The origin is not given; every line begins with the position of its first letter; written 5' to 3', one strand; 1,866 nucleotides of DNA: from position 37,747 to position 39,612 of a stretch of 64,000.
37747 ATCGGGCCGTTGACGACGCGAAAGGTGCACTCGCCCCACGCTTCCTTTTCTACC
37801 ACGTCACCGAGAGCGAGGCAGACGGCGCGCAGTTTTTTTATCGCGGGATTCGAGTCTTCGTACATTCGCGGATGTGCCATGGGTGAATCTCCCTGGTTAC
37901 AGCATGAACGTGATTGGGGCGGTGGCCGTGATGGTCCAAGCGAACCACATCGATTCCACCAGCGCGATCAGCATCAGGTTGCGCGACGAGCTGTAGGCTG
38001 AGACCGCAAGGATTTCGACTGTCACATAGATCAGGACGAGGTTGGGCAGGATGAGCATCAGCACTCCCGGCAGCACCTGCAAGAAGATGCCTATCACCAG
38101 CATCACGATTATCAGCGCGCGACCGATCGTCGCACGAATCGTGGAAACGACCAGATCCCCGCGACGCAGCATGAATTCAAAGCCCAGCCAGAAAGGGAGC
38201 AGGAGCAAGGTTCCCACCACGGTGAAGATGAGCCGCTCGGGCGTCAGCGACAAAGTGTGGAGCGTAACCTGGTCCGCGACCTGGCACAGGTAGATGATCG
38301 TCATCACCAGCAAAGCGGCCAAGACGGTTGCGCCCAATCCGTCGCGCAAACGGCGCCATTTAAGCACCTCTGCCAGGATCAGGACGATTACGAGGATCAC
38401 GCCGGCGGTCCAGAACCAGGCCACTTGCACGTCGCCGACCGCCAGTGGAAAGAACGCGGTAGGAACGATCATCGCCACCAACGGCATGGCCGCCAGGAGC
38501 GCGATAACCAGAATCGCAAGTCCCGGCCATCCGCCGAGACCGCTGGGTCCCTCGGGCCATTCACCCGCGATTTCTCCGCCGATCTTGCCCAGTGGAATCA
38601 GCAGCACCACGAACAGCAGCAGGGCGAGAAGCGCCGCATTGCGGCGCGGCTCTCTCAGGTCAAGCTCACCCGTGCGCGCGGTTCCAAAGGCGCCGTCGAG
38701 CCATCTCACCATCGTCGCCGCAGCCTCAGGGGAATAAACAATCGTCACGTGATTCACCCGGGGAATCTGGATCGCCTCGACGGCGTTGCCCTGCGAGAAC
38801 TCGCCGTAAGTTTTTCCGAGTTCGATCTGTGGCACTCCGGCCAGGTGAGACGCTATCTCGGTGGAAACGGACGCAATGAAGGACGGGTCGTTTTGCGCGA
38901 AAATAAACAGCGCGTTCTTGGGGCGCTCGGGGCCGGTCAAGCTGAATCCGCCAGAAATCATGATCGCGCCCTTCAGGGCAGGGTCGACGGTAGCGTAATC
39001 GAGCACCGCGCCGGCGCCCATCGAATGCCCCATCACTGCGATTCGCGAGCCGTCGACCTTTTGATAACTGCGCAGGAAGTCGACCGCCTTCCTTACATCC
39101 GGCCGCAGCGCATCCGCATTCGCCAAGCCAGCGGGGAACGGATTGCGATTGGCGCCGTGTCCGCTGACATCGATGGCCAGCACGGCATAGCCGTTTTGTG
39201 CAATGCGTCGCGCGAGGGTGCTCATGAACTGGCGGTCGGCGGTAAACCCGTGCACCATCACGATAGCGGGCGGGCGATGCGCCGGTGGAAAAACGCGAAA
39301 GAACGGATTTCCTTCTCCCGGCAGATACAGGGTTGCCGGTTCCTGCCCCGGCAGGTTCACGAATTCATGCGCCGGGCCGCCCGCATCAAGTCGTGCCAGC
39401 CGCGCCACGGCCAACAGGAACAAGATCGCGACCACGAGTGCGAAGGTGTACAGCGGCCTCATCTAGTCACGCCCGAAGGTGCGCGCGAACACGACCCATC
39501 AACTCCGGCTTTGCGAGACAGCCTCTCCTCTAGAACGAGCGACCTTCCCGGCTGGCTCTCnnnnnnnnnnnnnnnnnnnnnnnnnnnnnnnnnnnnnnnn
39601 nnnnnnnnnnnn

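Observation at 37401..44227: ECF sigma factor heading a same-strand string of six PhnB-like VOC domains, an O-methyltransferase, a membrane-fused hydrolase and YjbR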

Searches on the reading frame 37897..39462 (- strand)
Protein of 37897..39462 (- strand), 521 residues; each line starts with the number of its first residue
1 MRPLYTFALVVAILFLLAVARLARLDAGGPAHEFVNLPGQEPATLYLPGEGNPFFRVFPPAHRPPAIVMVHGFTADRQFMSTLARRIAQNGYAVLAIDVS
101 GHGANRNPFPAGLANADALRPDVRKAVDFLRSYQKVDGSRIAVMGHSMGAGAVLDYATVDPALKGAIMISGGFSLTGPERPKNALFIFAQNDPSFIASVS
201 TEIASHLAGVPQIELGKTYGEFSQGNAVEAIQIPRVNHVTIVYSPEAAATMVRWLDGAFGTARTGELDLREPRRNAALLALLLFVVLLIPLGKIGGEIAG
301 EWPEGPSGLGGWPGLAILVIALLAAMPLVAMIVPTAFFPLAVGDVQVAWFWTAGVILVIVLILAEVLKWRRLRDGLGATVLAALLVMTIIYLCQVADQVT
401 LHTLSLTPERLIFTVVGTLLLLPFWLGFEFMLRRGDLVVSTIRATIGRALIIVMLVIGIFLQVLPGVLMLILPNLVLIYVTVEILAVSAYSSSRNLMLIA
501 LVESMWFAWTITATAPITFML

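Call 3: search_protein_families(library=pfam, proteins=[window:37897-39462:-], max_evalue=0.01)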
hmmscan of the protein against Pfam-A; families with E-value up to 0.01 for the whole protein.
window:37897-39462:- (521 aa): 16 families
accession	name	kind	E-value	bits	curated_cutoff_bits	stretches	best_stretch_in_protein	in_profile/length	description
PF12146.15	Hydrolase_4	-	1.4e-17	64.3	27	1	66-178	6-116/239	Serine aminopeptidase, S33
PF12740.14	PETase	-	7.5e-14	52.2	28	1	66-170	56-156/263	PET hydrolase-like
PF12697.13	Abhydrolase_6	-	2.2e-11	45.3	26.3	1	67-188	1-107/217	Alpha/beta hydrolase family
PF01738.24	DLH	-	4.3e-11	43.3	21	1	59-207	8-169/217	Dienelactone hydrolase family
PF00561.26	Abhydrolase_1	-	5.4e-10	39.8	25.8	1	65-174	1-103/245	alpha/beta hydrolase fold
PF03403.19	PAF-AH_p_II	-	2e-07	30.3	20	1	59-100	95-136/372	Platelet-activating factor acetylhydrolase, isoform II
PF05448.18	AXE1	-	2.9e-05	23.4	21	1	65-167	84-204/321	Acetyl xylan esterase (AXE1)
PF20434.5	BD-FAE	-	3.5e-05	23.8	26.8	1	65-150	14-100/215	BD-FAE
PF00326.27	Peptidase_S9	-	7.1e-05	22.8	22.6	1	87-163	10-88/213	Prolyl oligopeptidase family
PF08538.16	DUF1749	-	0.00055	19.6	24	1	79-168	48-139/299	Protein of unknown function (DUF1749)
PF02129.25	Peptidase_S15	-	0.00061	20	23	1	61-177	16-134/262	X-Pro dipeptidyl-peptidase (S15 family)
PF00756.26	Esterase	-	0.0014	18.9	22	1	58-168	18-145/251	Putative esterase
PF08840.17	BAAT_C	-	0.0015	19.1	20.9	1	125-176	8-59/210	BAAT / Acyl-CoA thioester hydrolase C terminal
PF10230.15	LIDHydrolase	-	0.0019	18.4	27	1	77-151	19-96/262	Lipid-droplet associated hydrolase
PF20408.4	Abhydrolase_11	-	0.0051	17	27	1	66-181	4-115/193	Alpha/beta hydrolase domain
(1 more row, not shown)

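Call 4: search_protein_families(library=ncbifam, proteins=[window:37897-39462:-], max_evalue=0.01)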
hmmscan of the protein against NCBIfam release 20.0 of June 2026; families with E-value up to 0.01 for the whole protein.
window:37897-39462:- (521 aa): 18 families
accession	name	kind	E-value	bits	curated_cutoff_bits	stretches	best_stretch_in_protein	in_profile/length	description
NF051441.1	BisHyethTerphBdeA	equivalog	8.8e-14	51.4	520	1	66-223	101-250/305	bis(hydroxyethyl) terephthalate hydrolase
NF011457.0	PRK14875.1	equivalog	3.2e-09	36.2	307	1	64-161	132-220/372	acetoin dehydrogenase dihydrolipoyllysine-residue acetyltransferase subunit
NF047920.1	lactonase_UilS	equivalog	4.8e-09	36.3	400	1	62-166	22-125/285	UilS family quorum-quenching N-acyl-homoserine lactonase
TIGR03695.1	menH_SHCHC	equivalog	4e-08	33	208.55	1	65-178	3-111/252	2-succinyl-6-hydroxy-2,4-cyclohexadiene-1-carboxylate synthase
NF007857.0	PRK10566.1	equivalog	1.2e-07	31.8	201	1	64-171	27-141/249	esterase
TIGR03502.1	lipase_Pla1_cef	subfamily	3.2e-06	25.6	383.9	1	58-104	440-486/790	VolA/Pla-1 family phospholipase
NF004514.1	PRK05855.1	equivalog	4.1e-06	25.7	455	1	64-191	22-140/578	SDR family oxidoreductase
TIGR03100.1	hydr1_PEP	hypoth_equivalog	7.1e-06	25.5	168.45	1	77-169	44-130/274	hydrolase 1, exosortase A system-associated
TIGR03056.1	bchO_mg_che_rel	equivalog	0.00011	21.3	172.55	1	65-161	29-117/278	alpha/beta fold hydrolase BchO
TIGR03101.1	hydr2_PEP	hypoth_equivalog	0.00023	20.8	202.75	1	45-157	3-117/266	hydrolase 2, exosortase A system-associated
NF007954.0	PRK10673.1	equivalog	0.00032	20.1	399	1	65-159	17-101/255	esterase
NF008340.0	PRK11126.1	equivalog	0.00071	18.9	261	1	62-173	12-114/255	2-succinyl-6-hydroxy-2,4-cyclohexadiene-1-carboxylate synthase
NF041096.1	esterase_EstD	equivalog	0.0029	16.7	600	1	84-170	188-272/421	esterase EstD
NF050058.1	e_dPHAscl_type1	hypoth_equivalog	0.0033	16.9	150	1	46-176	13-141/276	extracellular catalytic domain type 1 short-chain-length polyhydroxyalkanoate depolymerase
NF041440.1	hydrolase_YghX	exception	0.0055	15.9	460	0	63-170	95-207/292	YghX family hydrolase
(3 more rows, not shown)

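Call 55: search_solved_structures(query=window:37897-39462:-, max_evalue=0.001)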
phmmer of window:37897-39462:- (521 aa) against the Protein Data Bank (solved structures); distinct sequences matched with E-value up to 0.001: 168 (the best 60 are shown).
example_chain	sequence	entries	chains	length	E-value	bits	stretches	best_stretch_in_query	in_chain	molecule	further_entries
9pm2_A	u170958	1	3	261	2.3e-10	43.1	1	66-222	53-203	Poly(ethylene terephthalate) hydrolase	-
9pm1_A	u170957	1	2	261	3.1e-10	42.6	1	66-221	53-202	Poly(ethylene terephthalate) hydrolase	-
7ykq_A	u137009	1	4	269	1.7e-09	40.1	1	65-202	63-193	Triacylglycerol lipase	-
9pir_A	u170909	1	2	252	3.3e-09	39.2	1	45-153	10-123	Alpha/beta fold hydrolase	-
9pid_A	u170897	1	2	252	3.4e-09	39.2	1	45-153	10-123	Alpha/beta fold hydrolase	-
9pic_A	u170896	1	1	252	3.5e-09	39.2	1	45-153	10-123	Alpha/beta fold hydrolase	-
9qyt_A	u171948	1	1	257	3.6e-09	39.1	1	65-170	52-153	Leaf-branch compost cutinase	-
9pjb_A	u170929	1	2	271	3.7e-09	39.1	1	63-172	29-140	MHETase MHT043-5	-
6aid_A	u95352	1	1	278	3.7e-09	39.1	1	65-171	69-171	Esterase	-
9qyb_A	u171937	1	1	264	4.1e-09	38.9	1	66-178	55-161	Polyester Hydrolase Leipzig 7 (PHL7) variant R4M10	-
3vis_A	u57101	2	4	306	4.1e-09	38.9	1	65-171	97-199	Esterase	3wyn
9qyu_B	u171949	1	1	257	4.3e-09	38.8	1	65-170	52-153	Leaf-branch compost cutinase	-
9qyr_A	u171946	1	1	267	4.7e-09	38.7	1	65-170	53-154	Leaf-branch compost cutinase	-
9qyq_A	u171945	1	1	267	4.8e-09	38.7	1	65-170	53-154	Leaf-branch compost cutinase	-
9qys_A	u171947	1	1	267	4.8e-09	38.7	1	65-170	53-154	Leaf-branch compost cutinase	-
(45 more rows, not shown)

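Call 63: find_homologous_proteins(query=window:37897-39462:-, max_evalue=1e-20)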
Query window:37897-39462:- (521 aa): 457 proteins with E <= 1e-20 among 8000 candidates; the best 120 are listed.
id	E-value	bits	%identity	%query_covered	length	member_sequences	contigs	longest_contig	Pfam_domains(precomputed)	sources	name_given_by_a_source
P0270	0.0e+0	1067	93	100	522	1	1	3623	PF03403.20,PF00326.28,PF12740.15,PF12697.14,PF01738.25,PF00561.27,PF12146.16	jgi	jgi:dienelactone hydrolase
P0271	0.0e+0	1041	92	100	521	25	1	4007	PF03403.20,PF00326.28,PF12740.15,PF12697.14,PF01738.25,PF00561.27,PF12146.16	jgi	-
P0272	0.0e+0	1027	90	100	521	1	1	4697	PF03403.20,PF00326.28,PF12740.15,PF12697.14,PF01738.25,PF00561.27,PF12146.16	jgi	jgi:dienelactone hydrolase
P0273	0.0e+0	1025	90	100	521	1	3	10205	PF03403.20,PF00326.28,PF12740.15,PF05448.19,PF12697.14,PF01738.25,PF00561.27,PF12146.16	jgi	jgi:dienelactone hydrolase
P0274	0.0e+0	1021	90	100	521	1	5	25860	PF03403.20,PF00326.28,PF12740.15,PF05448.19,PF12697.14,PF01738.25,PF00561.27,PF12146.16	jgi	jgi:dienelactone hydrolase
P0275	0.0e+0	1021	90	100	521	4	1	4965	PF03403.20,PF12740.15,PF12697.14,PF01738.25,PF00561.27,PF12146.16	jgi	jgi:dienelactone hydrolase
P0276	0.0e+0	1019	90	100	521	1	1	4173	PF03403.20,PF00326.28,PF12740.15,PF05448.19,PF12697.14,PF01738.25,PF00561.27,PF12146.16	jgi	jgi:dienelactone hydrolase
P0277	0.0e+0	1018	90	100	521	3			PF03403.20,PF12740.15,PF12697.14,PF01738.25,PF00561.27,PF12146.16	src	-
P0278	0.0e+0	1016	89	100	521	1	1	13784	PF03403.20,PF00326.28,PF12740.15,PF12697.14,PF01738.25,PF00561.27,PF12146.16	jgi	jgi:dienelactone hydrolase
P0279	0.0e+0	1016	89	100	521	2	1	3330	PF03403.20,PF00326.28,PF12740.15,PF12697.14,PF01738.25,PF00561.27,PF12146.16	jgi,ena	jgi:dienelactone hydrolase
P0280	0.0e+0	1013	89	100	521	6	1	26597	PF03403.20,PF00326.28,PF12740.15,PF05448.19,PF12697.14,PF01738.25,PF00561.27,PF12146.16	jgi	jgi:dienelactone hydrolase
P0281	1.6e-297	1005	89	100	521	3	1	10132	PF00326.28,PF12740.15,PF05448.19,PF12697.14,PF01738.25,PF00561.27,PF12146.16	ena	-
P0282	1.4e-272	923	87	93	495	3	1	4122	PF03403.20,PF00326.28,PF12740.15,PF12697.14,PF01738.25,PF00561.27,PF12146.16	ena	-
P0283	5.7e-272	921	81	95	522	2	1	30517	PF03403.20,PF00326.28,PF12740.15,PF12697.14,PF01738.25,PF00561.27,PF12146.16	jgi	jgi:dienelactone hydrolase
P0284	1.0e-262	890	78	100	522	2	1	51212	PF03403.20,PF00326.28,PF12740.15,PF05448.19,PF12697.14,PF01738.25,PF00561.27,PF12146.16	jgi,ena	-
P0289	2.1e-226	771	67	100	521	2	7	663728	PF03403.20,PF12740.15,PF12697.14,PF01738.25,PF00561.27,PF12146.16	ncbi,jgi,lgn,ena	-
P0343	2.0e-186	639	57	99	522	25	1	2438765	PF00326.28,PF12740.15,PF12697.14,PF01738.25,PF08538.17,PF00561.27,PF12146.16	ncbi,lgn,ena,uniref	ncbi:alpha/beta hydrolase [Candidatus Binatus sp.]|uniref:alpha/beta hydrolase n=1 Tax=Candidatus Bi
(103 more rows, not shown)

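Call 64: find_encoding_contigs(protein=P0343, flank=7000, max_places=2)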
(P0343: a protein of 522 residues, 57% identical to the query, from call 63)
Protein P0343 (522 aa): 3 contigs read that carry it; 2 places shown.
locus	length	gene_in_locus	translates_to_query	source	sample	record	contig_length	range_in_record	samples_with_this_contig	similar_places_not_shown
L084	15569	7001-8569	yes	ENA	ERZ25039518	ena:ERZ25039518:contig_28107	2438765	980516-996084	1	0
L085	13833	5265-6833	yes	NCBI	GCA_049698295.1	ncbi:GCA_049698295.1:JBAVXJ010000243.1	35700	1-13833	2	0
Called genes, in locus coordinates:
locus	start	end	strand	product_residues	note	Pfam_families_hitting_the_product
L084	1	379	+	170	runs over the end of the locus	PF01814:Hemerythrin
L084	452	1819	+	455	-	PF03055:RPE65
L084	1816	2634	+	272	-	PF03551:PadR, PF10400:Vir_act_alpha_C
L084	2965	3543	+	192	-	PF04542:Sigma70_r2, PF19575:HTH_58 (faint), PF08281:Sigma70_r4_2, PF04545:Sigma70_r4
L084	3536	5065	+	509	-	PF05899:Cupin_3 (faint), PF07883:Cupin_2 (weak), PF00190:Cupin_1 (weak), PF07883:Cupin_2 (weak), PF00903:Glyoxalase, PF18029:Glyoxalase_6 (weak)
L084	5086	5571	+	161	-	PF00903:Glyoxalase, PF18029:Glyoxalase_6, PF22656:At5g48480-like_N (weak)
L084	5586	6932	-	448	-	PF13347:MFS_2 (faint), PF12832:MFS_1_like, PF07690:MFS_1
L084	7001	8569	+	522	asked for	PF12740:PETase, PF00326:Peptidase_S9 (faint), PF01738:DLH, PF08538:DUF1749 (weak), PF12146:Hydrolase_4, PF00561:Abhydrolase_1, PF12697:Abhydrolase_6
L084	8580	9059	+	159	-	PF00903:Glyoxalase, PF18029:Glyoxalase_6 (weak)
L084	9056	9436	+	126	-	PF07883:Cupin_2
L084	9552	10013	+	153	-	PF00578:AhpC-TSA, PF08534:Redoxin, PF13911:AhpC-TSA_2 (weak)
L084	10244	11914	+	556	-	PF00089:Trypsin, PF13365:Trypsin_2, PF00595:PDZ (weak), PF13180:PDZ_2, PF17820:PDZ_6, PF00595:PDZ, PF13180:PDZ_2, PF17820:PDZ_6 (weak), +1 more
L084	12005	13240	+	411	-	PF01266:DAO (faint), PF01494:FAD_binding_3, PF04820:Trp_halogenase (faint)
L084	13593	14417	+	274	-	PF01497:Peripla_BP_2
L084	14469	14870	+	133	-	-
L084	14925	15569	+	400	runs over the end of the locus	PF02515:CoA_transf_3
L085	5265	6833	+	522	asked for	PF12740:PETase, PF00326:Peptidase_S9 (faint), PF01738:DLH, PF08538:DUF1749 (weak), PF12146:Hydrolase_4, PF00561:Abhydrolase_1, PF12697:Abhydrolase_6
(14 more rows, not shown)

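Call 65: find_encoding_contigs(protein=P0289, flank=7000, max_places=2)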
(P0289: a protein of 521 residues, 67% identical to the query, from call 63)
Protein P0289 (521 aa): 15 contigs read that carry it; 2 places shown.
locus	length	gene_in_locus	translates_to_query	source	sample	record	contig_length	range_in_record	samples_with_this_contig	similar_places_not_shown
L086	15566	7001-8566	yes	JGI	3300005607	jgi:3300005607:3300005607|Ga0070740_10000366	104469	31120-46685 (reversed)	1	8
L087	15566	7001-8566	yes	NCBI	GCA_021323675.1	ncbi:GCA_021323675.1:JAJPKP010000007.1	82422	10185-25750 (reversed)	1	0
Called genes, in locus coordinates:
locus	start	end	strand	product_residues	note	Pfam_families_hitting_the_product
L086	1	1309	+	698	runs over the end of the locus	PF13534:Fer4_17 (faint), PF13183:Fer4_8, PF13187:Fer4_9 (weak), PF02754:CCG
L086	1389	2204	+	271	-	PF05721:PhyH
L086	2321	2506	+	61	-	-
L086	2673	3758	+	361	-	PF08240:ADH_N, PF00107:ADH_zinc_N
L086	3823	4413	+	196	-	PF04542:Sigma70_r2, PF08281:Sigma70_r4_2, PF04545:Sigma70_r4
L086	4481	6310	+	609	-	PF00903:Glyoxalase, PF12681:Glyoxalase_2 (faint), PF18029:Glyoxalase_6 (faint), PF22656:At5g48480-like_N (weak), PF22650:At5g48480-like_C (faint), PF00903:Glyoxalase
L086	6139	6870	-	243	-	-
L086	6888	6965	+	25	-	-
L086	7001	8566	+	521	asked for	PF03403:PAF-AH_p_II (faint), PF12740:PETase, PF00561:Abhydrolase_1, PF01738:DLH, PF12146:Hydrolase_4, PF12697:Abhydrolase_6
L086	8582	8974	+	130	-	PF18029:Glyoxalase_6 (weak), PF00903:Glyoxalase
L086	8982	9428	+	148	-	PF04237:YjbR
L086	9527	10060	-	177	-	PF00440:TetR_N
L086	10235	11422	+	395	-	-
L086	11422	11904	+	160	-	-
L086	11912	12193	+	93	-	PF13484:Fer4_16 (faint), PF13534:Fer4_17 (faint), PF25160:LdpA_Fe-S-bd (faint), PF12797:Fer4_2 (weak), PF13237:Fer4_10, PF14697:Fer4_21, PF12838:Fer4_7, PF13187:Fer4_9, +3 more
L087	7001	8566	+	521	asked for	PF03403:PAF-AH_p_II (faint), PF12740:PETase, PF00561:Abhydrolase_1, PF01738:DLH, PF12146:Hydrolase_4, PF12697:Abhydrolase_6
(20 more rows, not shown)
